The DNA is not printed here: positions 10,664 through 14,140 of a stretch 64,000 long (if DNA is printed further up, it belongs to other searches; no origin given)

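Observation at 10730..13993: Secreted ~1060-aa protein dominated by ~700 residues of charged coiled coil, flanked by a small N-domain and a TPR-like C-domain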

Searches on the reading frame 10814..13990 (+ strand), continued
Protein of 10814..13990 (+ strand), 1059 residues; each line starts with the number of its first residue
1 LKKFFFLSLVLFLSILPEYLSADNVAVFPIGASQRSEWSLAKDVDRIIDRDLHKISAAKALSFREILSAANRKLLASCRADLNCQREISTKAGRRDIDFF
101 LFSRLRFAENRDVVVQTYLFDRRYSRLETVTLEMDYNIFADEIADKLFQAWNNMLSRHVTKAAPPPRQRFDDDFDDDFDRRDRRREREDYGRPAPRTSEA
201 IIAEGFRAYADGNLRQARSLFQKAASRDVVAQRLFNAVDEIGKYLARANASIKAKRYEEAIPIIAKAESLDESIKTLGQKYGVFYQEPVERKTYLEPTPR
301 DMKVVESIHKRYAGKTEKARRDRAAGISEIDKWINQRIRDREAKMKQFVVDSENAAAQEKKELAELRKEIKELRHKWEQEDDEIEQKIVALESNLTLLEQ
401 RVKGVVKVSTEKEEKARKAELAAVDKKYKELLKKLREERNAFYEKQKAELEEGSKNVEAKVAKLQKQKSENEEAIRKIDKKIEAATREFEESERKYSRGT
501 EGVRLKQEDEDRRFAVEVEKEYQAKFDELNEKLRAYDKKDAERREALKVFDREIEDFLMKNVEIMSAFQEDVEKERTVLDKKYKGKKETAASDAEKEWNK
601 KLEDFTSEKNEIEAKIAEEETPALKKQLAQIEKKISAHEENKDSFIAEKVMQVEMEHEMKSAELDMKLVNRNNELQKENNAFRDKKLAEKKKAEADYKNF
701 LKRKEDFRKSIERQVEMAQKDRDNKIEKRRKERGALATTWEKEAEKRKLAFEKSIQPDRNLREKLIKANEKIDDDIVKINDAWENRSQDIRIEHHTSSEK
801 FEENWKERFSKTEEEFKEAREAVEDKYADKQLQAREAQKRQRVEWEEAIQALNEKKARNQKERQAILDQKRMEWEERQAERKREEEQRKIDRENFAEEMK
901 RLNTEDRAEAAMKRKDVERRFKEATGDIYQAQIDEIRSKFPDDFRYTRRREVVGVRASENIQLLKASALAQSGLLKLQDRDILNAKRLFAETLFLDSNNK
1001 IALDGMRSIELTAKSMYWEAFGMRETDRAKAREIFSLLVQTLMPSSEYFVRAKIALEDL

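Call 21: search_protein_families(library=pfam, proteins=[L055:2617-5292:+, L055:5292-6131:+, L055:6131-7033:+, L055:7033-8694:+, L055:8694-9815:+, L055:9974-15124:+, L055:15134-15988:+, L033:15941-16585:+, L055:17442-18455:+, L055:18468-20852:+], max_evalue=0.01)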
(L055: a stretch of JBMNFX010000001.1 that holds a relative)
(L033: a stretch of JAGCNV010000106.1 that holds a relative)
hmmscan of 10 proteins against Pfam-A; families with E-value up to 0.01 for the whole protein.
L055:2617-5292:+ (892 aa): 8 families
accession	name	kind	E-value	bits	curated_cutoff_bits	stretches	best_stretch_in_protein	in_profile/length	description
PF00133.28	tRNA-synt_1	-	1.6e-146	488.8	22.7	1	20-569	1-413/414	tRNA synthetases class I (I, L, M and V)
PF08264.19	Anticodon_1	-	1.2e-44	152.2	25.1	1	617-767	1-146/148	Anticodon-binding domain of tRNA ligase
PF09334.17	tRNA-synt_1g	-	4.1e-24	85.5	20.1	3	49-195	8-136/391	tRNA synthetases class I (M)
PF10458.14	Val_tRNA-synt_C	-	1.9e-14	54.1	25.9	1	826-891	1-66/66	Valyl tRNA synthetase tRNA binding arm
PF13603.12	tRNA-synt_1_2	-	8.1e-11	42.2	25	1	241-308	79-145/185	Leucyl-tRNA synthetase, editing domain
PF01406.26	tRNA-synt_1e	-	5e-05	23.2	27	0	49-82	17-50/301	tRNA synthetases class I (C) catalytic domain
PF01921.24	tRNA-synt_1f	-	0.0019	17.6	27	1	521-585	273-340/360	tRNA synthetases class I (K)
PF20097.4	DUF6487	-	0.0055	17.5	24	0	384-428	17-59/67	Domain of unknown function (DUF6487)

L055:5292-6131:+ (280 aa): 6 families
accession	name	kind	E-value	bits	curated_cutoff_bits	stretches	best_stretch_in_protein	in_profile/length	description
PF01729.25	QRPTase_C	-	2e-60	203.8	23.1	1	111-276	1-168/169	Quinolinate phosphoribosyl transferase, C-terminal domain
PF02749.22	QRPTase_N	-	1.5e-23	83.2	27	1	24-109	1-82/82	Quinolinate phosphoribosyl transferase, N-terminal domain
PF00478.31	IMPDH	-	0.00049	19.6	25.6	1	131-263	82-173/345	IMP dehydrogenase / GMP reductase domain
PF00834.25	Ribul_P_3_epim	-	0.0057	16.5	21.1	0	226-264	157-195/198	Ribulose-phosphate 3 epimerase family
PF01884.23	PcrB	-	0.0073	16.2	23.9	0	187-240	5-59/226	PcrB family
PF02581.23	TMP-TENI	-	0.0078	16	27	0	180-262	84-176/180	Thiamine monophosphate synthase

L055:6131-7033:+ (301 aa): 1 family
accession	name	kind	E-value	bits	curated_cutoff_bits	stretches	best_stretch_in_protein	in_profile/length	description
PF04571.19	Lipin_N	-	0.0017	18.8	25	0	268-297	58-87/103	lipin, N-terminal conserved region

L055:7033-8694:+ (554 aa): 2 families
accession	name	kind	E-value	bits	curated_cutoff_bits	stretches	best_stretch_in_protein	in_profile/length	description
PF02366.24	PMT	-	6.5e-08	32.9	22.7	1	111-248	83-218/245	Dolichyl-phosphate-mannose-protein mannosyltransferase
PF13231.12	PMT_2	-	7.6e-06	26.7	26.1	1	111-227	22-133/160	Dolichyl-phosphate-mannose-protein mannosyltransferase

L055:8694-9815:+ (374 aa): 2 families
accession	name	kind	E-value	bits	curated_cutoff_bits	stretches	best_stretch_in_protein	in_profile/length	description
PF01551.29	Peptidase_M23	-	2.3e-27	95.5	28.7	1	238-336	2-96/96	Peptidase family M23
PF09911.14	DUF2140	-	0.0038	17.2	34.3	1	13-73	2-61/187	Uncharacterized protein conserved in bacteria (DUF2140)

L055:9974-15124:+ (1717 aa): 0 families

L055:15134-15988:+ (285 aa): 0 families

L033:15941-16585:+ (215 aa): 1 family
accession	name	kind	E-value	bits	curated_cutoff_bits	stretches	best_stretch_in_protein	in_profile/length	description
PF20681.2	DUF6818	-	0.00098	20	27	1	41-92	15-67/84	Domain of unknown function (DUF6818)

L055:17442-18455:+ (338 aa): 2 families
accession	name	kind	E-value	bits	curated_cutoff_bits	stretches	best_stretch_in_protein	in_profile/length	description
PF01409.25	tRNA-synt_2d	-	4e-94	315.1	19.8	1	98-338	7-246/246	tRNA synthetases class II core domain (F)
PF02912.23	Phe_tRNA-synt_N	-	4.2e-21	75.1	22.3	1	22-87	3-68/69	Aminoacyl tRNA synthetase class II, N-terminal domain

L055:18468-20852:+ (795 aa): 5 families
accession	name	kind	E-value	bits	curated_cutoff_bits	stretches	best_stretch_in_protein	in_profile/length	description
PF03483.22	B3_4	-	1.1e-60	204.6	29.3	1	217-387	2-172/174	B3/4 domain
PF17759.6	tRNA_synthFbeta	-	8.2e-29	101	22.4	1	485-682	1-213/214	Phenylalanyl tRNA synthetase beta chain CLM domain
PF01588.26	tRNA_bind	-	2.7e-19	69.5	27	1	47-146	1-95/96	Putative tRNA binding domain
PF03484.21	B5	-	2e-15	57.1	28.6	1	412-482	1-67/67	tRNA synthetase B5 domain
PF03147.19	FDX-ACB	-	4.7e-14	53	31.1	1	701-787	2-87/94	Ferredoxin-fold anticodon binding domain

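Call 22: predict_structure(alignment_id=A1)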
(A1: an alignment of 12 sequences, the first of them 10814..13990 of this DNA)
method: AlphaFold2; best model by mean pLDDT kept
length: 1059 residues; sequences in the alignment: 12
mean_pLDDT: 73.6   pTM: 0.32
mean pLDDT of the five models: 73.6, 72.5, 71.5, 71.5, 70.6
residues with pLDDT >= 90: 78; 70-90: 690; 50-70: 180; < 50: 111
segments of 3 or more residues with pLDDT < 50: 1-4, 12-21, 165-195, 399-414, 497-504, 734-739, 828-841, 1044-1059
pLDDT, mean of each block of 10 residues (from residue 1): 48 42 78 74 81 80 74 70 69 72 79 82 76 79 86 82 44 28 29 53 91 93 83 93 94 90 93 90 79 56 70 76 80 83 80 74 74 73 67 53 38 54 72 77 77 77 84 83 79 53 55 78 84 82 83 84 84 83 79 81 83 69 75 79 78 78 80 86 85 83 83 83 79 49 64 81 85 82 79 77 79 71 51 43 57 71 76 76 78 83 84 83 76 69 57 86 93 86 80 82 81 64 57 62 48 38
secondary structure, 60 per line:
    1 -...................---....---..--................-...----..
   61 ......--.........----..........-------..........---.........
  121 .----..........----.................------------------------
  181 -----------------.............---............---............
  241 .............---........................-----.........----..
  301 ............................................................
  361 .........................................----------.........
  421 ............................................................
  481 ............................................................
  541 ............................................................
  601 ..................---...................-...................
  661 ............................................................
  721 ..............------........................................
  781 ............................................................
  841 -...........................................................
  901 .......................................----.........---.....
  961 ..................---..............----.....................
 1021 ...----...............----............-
elements in order (helices of 4 or more, strands of 3 or more residues): H2-20 E24-27 H35-50 E59-62 H63-66 H69-77 H82-91 E99-108 E112-121 E126-135 H140-156 H198-210 H214-225 H229-253 H257-280 E286-294 H299-401 H412-618 H622-640 H642-734 H741-840 H842-939 E944-952 H956-978 H982-995 H1000-1023 H1028-1042 H1047-1058

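Call 25: fold_search(model_id=the predicted structure, library=pdb)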
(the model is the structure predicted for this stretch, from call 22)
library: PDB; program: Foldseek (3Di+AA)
matches with E <= 10: 419; with E <= 0.001: 7
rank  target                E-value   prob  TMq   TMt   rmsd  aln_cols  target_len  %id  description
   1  9gm7_A                1.5e-06  0.63  0.06  0.05  73.0      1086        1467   11  MukBEF in a nucleotide-bound state with open neck gate (monomer) (released 2025-03-26)
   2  7nyx_A                3.1e-06  0.90  0.09  0.07  66.5      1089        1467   10  Cryo-EM structure of the MukBEF-MatP-DNA monomer (closed conformation) (released 2021-07-07)
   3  6yvu_B                3.5e-05  0.66  0.10  0.09  99.0      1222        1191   10  Condensin complex from S.cerevisiae ATP-free apo non-engaged state (released 2020-07-15)
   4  8i4x_B                3.9e-05  0.57  0.07  0.07  117.3      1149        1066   11  Cryo-EM structure of 5-subunit Smc5/6 (released 2024-06-26)
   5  9qe0_B                5.4e-05  0.72  0.09  0.08  80.8      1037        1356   11  Neobacillus vireti Wadjet-II JetABC dimer (released 2025-06-25)
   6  9qe0_A                1.7e-04  0.60  0.10  0.08  77.8      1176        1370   10  Neobacillus vireti Wadjet-II JetABC dimer (released 2025-06-25)
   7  4r40_C                3.2e-04  1.00  0.09  0.20   6.1       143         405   14  Crystal Structure of TolB/Pal complex from Yersinia pestis. (released 2014-09-03)
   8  4r40_A                1.4e-03  1.00  0.09  0.21   5.1       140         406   14  Crystal Structure of TolB/Pal complex from Yersinia pestis. (released 2014-09-03)
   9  3iax_A                1.5e-03  1.00  0.09  0.22   4.8       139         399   12  The crystal structure of the TolB box of Colicin A in complex with TolB reveals important differences in the recruitme (released 2009-10-13)
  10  4pwz_B                1.6e-03  1.00  0.09  0.20   6.1       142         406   13  Crystal structure of TolB protein from Yersinia pestis CO92 (released 2014-04-02)
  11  4pwz_A                2.2e-03  1.00  0.09  0.20   6.1       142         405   13  Crystal structure of TolB protein from Yersinia pestis CO92 (released 2014-04-02)
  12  6z9l_A                2.3e-03  0.57  0.08  0.11  123.4       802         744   11  Enterococcal PrgA (released 2020-09-16)
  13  1c5k                  2.5e-03  1.00  0.09  0.22   4.3       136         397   12  THE STRUCTURE OF TOLB, AN ESSENTIAL COMPONENT OF THE TOL-DEPENDENT TRANSLOCATION SYSTEM AND ITS INTERACTIONS WITH THE TR (released 2000-12-06)
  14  2w8b_A                2.5e-03  1.00  0.09  0.21   5.2       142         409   12  Crystal structure of processed TolB in complex with Pal (released 2009-02-17)
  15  2hqs_A                2.6e-03  1.00  0.09  0.20   5.9       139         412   10  Crystal structure of TolB/Pal complex (released 2007-04-03)
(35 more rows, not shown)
